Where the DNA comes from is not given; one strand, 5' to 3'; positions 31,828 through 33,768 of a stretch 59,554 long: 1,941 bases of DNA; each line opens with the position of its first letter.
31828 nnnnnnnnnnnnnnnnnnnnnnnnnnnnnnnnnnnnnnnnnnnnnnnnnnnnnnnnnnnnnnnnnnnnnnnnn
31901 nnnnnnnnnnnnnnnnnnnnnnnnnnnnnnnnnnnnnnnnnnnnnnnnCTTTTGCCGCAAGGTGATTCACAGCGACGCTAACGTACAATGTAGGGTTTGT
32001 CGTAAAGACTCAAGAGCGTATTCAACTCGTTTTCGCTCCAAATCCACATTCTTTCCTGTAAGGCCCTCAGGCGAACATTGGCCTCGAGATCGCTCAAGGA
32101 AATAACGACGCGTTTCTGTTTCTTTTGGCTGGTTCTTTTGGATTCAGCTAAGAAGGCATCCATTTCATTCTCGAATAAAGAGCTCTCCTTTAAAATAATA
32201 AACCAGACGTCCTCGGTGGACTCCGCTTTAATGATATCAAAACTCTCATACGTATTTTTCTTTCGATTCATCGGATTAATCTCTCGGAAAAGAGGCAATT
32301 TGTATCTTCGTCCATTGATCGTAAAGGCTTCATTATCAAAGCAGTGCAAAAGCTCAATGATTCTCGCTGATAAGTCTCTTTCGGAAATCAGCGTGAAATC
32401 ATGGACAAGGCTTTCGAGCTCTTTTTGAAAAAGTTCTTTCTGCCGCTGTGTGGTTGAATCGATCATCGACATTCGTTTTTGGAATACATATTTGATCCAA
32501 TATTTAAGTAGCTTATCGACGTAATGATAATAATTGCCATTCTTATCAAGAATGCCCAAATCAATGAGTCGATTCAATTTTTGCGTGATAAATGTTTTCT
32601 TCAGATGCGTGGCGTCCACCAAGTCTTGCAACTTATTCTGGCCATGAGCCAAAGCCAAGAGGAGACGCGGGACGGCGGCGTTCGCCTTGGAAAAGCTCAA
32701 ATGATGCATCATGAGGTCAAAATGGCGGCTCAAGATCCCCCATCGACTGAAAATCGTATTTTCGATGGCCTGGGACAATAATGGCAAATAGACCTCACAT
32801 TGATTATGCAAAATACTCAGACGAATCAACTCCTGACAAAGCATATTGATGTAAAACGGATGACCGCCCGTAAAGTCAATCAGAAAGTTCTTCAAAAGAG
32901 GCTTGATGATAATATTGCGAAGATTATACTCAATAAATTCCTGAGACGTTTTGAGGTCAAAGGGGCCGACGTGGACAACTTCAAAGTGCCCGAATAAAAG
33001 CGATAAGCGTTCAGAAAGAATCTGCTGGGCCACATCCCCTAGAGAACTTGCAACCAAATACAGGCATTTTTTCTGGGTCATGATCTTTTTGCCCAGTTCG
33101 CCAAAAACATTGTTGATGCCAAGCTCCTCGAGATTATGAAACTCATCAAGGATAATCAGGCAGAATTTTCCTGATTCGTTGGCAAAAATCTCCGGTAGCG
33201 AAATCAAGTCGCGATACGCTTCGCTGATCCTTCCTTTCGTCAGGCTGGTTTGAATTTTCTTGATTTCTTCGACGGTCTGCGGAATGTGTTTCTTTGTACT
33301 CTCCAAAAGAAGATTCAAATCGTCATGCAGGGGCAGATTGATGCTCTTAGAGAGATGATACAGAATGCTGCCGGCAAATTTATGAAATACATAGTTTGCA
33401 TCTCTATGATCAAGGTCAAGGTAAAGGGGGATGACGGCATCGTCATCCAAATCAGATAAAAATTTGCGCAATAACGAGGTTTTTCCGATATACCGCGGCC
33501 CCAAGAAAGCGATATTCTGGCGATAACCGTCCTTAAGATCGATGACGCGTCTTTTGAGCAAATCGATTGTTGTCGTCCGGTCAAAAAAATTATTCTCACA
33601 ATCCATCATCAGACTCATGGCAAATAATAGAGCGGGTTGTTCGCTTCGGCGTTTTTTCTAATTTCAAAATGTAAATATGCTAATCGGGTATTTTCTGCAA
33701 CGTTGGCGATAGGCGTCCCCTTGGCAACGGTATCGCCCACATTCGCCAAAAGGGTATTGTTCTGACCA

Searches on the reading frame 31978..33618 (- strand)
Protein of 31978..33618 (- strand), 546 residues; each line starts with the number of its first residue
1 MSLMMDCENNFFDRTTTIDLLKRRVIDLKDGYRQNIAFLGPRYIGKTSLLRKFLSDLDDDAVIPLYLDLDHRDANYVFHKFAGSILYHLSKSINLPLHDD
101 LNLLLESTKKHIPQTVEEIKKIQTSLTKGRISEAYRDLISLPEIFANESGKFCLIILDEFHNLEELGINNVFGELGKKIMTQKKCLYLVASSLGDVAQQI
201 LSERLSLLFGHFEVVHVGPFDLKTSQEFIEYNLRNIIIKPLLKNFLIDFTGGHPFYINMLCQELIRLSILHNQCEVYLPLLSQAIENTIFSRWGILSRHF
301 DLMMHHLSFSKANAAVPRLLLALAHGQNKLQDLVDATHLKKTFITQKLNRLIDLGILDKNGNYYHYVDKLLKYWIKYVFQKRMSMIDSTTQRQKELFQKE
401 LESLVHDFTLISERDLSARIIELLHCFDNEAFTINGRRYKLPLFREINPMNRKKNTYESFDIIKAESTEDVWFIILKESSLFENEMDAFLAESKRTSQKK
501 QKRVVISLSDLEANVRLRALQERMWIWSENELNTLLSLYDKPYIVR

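Call 9: search_protein_families(library=pfam, proteins=[window:31978-33618:-], max_evalue=0.001)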
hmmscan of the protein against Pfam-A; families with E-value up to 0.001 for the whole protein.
window:31978-33618:- (546 aa): 3 families
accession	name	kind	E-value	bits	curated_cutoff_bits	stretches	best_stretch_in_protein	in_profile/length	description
PF01637.24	ATPase_2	-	6.3e-09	36.4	33.2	1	11-260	1-225/225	ATPase domain predominantly from Archaea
PF13173.12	AAA_14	-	3.6e-06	27.5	27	0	34-76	3-44/129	AAA domain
PF13191.12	AAA_16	-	5.6e-05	24.1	32.6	1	11-165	2-146/167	AAA ATPase domain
